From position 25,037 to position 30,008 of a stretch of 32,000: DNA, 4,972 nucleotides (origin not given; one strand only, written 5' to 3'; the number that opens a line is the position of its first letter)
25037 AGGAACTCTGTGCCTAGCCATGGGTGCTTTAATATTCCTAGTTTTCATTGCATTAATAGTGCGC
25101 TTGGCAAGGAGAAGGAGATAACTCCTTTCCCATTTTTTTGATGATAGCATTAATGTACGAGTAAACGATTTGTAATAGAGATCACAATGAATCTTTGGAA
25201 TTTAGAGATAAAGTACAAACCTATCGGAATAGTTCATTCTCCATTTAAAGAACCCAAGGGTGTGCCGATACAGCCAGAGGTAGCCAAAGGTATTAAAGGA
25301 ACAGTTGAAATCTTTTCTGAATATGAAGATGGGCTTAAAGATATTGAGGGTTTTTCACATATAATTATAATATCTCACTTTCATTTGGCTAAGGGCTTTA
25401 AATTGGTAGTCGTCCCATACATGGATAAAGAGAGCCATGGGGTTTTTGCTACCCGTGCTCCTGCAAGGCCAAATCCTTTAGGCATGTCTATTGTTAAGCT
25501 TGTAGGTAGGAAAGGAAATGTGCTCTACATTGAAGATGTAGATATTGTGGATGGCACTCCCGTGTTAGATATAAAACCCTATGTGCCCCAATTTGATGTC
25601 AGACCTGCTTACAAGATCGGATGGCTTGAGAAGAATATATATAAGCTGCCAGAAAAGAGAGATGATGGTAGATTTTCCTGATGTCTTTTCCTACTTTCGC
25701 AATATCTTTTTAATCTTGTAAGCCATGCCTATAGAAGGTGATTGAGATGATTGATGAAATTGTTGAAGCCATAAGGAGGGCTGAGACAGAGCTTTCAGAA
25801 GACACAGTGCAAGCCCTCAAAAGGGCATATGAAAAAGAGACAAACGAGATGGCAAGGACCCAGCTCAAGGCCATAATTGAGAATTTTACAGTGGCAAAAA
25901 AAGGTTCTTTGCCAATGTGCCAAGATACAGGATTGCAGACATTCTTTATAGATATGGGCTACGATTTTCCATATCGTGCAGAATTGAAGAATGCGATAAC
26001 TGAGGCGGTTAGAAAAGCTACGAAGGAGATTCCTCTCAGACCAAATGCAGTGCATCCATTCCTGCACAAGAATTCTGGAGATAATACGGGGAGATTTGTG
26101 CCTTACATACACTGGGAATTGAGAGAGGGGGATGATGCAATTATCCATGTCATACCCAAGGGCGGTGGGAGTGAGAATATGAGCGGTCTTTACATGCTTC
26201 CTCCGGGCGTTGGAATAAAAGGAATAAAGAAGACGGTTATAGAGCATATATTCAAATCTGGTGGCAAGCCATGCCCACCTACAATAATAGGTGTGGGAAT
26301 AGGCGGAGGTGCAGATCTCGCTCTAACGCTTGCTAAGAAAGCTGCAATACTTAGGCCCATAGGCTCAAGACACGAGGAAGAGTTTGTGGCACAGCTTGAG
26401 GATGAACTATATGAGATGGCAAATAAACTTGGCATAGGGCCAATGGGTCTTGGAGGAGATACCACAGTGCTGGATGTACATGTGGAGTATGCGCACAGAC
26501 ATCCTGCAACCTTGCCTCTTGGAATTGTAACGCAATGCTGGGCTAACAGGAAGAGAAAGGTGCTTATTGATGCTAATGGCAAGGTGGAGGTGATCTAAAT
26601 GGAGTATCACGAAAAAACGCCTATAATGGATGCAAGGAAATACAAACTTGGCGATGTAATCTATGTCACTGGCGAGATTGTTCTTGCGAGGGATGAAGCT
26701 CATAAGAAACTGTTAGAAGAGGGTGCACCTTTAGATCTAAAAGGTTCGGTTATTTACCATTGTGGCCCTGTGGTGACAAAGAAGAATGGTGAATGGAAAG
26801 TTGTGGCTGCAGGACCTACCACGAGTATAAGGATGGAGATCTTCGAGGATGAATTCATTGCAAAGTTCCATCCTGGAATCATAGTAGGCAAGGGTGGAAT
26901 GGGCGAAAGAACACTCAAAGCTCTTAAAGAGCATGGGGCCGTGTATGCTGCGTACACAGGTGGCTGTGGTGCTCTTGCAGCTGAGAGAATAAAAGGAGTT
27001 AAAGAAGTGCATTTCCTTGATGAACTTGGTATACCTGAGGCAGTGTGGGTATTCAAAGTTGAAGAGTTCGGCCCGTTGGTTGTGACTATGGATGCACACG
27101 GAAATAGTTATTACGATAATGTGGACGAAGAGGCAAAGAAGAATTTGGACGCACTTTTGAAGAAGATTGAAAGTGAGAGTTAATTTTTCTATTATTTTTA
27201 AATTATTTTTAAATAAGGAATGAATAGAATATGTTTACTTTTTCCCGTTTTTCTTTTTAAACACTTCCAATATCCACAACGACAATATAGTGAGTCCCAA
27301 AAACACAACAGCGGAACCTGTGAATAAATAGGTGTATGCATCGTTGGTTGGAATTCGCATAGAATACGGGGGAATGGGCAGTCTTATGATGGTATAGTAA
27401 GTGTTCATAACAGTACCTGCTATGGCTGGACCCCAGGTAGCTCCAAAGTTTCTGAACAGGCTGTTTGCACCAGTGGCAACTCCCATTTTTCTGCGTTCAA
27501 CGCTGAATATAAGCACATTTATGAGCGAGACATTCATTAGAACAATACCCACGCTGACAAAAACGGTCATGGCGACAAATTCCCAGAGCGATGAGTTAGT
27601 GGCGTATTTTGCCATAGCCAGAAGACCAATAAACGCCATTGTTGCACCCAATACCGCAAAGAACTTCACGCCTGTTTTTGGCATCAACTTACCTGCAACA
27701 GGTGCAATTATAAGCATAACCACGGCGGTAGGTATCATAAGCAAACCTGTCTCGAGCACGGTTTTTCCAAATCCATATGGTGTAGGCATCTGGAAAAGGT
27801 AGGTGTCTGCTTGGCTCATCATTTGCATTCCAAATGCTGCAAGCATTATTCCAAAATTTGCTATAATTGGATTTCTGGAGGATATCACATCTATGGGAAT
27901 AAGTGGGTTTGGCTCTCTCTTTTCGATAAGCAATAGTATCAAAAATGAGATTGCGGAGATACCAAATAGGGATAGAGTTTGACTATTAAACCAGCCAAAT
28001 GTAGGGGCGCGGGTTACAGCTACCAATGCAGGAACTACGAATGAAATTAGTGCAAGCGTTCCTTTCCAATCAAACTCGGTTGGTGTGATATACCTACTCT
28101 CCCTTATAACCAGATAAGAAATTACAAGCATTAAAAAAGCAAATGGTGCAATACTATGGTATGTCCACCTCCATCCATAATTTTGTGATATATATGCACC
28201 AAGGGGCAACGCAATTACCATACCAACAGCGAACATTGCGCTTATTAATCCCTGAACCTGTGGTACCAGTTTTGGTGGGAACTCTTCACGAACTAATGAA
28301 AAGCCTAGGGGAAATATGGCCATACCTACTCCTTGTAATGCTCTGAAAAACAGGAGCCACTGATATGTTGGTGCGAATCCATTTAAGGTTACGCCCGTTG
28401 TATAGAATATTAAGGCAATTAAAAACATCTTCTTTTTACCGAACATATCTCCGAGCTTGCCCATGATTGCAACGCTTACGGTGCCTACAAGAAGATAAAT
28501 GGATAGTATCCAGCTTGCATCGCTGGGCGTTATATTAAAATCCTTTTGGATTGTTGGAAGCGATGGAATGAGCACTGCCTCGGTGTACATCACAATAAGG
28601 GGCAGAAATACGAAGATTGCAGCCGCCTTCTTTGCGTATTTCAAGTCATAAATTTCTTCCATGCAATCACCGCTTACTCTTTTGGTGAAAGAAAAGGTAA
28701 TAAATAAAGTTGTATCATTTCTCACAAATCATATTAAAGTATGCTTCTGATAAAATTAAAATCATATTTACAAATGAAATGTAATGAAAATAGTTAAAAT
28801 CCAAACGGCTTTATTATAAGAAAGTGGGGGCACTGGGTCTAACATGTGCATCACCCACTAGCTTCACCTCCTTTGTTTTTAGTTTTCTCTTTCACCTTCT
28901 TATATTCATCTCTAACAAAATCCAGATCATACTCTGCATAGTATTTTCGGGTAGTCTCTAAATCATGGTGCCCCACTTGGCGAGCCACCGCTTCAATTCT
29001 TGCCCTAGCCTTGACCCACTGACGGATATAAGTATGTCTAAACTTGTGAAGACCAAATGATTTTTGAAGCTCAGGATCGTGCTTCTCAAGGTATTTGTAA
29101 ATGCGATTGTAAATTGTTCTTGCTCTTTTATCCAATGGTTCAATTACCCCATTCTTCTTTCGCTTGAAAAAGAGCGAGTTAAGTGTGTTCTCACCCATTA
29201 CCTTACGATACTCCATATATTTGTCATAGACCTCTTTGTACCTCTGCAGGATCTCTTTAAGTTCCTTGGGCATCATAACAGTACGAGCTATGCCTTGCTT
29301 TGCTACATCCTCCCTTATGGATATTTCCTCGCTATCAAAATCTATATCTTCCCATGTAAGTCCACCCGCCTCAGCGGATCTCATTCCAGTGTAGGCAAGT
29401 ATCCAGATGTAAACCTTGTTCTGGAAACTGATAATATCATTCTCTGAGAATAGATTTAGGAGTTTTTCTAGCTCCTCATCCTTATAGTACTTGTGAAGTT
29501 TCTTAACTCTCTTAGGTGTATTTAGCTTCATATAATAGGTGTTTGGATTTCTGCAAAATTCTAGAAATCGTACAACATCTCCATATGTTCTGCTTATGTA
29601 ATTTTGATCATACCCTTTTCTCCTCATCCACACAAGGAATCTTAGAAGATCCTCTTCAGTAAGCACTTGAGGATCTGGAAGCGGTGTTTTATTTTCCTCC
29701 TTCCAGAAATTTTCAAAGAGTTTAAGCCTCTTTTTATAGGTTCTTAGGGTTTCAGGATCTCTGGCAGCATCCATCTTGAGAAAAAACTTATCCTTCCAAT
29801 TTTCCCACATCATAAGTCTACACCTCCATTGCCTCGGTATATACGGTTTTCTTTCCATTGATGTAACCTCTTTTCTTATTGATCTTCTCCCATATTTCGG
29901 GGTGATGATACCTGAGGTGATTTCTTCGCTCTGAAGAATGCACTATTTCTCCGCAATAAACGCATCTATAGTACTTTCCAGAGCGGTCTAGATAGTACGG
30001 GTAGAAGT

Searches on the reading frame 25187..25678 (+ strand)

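Call 6: search_protein_families(library=pfam, proteins=[window:25187-25678:+], max_evalue=0.00001)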
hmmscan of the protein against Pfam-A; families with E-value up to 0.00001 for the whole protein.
window:25187-25678:+ (164 aa): 1 family
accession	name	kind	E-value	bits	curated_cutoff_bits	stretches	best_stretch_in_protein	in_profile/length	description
PF01980.22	TrmO_N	-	2.1e-42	144.4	26.8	1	25-137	1-116/116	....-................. O N-terminal domain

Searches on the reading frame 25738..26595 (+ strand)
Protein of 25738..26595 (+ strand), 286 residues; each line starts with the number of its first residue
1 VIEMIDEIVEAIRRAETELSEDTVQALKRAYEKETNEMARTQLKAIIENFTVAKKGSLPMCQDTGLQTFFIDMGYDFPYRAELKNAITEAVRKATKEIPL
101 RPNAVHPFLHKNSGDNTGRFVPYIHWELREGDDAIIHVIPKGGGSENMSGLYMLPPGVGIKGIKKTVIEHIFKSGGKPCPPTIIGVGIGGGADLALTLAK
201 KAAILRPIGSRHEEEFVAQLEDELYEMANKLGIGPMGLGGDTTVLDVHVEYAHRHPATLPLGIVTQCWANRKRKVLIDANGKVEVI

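Call 6: search_protein_families(library=pfam, proteins=[window:25738-26595:+], max_evalue=0.00001)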
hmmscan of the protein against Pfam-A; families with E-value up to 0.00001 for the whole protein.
window:25738-26595:+ (286 aa): 1 family
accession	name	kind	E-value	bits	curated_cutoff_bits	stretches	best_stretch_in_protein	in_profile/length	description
PF05681.19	Fumerase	-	6.2e-100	334.4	25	1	6-275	2-269/270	Fumarate hydratase (Fumerase)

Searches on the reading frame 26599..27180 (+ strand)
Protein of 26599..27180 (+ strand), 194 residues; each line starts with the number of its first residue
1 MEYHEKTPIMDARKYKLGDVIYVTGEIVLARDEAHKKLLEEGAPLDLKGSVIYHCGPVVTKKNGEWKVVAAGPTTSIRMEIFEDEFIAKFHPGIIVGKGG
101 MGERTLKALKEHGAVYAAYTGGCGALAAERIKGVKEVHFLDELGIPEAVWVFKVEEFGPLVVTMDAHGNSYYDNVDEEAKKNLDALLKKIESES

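Call 6: search_protein_families(library=pfam, proteins=[window:26599-27180:+], max_evalue=0.00001)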
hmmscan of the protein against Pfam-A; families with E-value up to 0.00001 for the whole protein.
window:26599-27180:+ (194 aa): 1 family
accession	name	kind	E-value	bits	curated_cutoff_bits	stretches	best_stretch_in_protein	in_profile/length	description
PF05683.17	Fumerase_C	-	7.9e-45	153.2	22.2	1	12-174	40-204/205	Fumarase C-terminus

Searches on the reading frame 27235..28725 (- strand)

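Call 6: search_protein_families(library=pfam, proteins=[window:27235-28725:-], max_evalue=0.00001)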
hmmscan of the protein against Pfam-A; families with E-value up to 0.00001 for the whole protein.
window:27235-28725:- (496 aa): 2 families
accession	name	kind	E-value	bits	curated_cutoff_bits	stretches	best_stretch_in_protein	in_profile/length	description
PF07690.21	MFS_1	-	2.2e-49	168.7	33.4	1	42-433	5-347/347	Major Facilitator Superfamily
PF00083.30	Sugar_tr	-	1.8e-15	57.2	22.3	1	67-212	45-197/452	Sugar (and other) transporter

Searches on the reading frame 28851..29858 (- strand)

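Call 6: search_protein_families(library=pfam, proteins=[window:28851-29858:-], max_evalue=0.00001)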
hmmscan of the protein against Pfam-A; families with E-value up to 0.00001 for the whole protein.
window:28851-29858:- (335 aa): 1 family
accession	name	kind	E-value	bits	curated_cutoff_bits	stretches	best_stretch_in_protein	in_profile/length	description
PF00589.27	Phage_integrase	-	5e-22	78.9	27.1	1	127-310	5-169/172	Phage integrase family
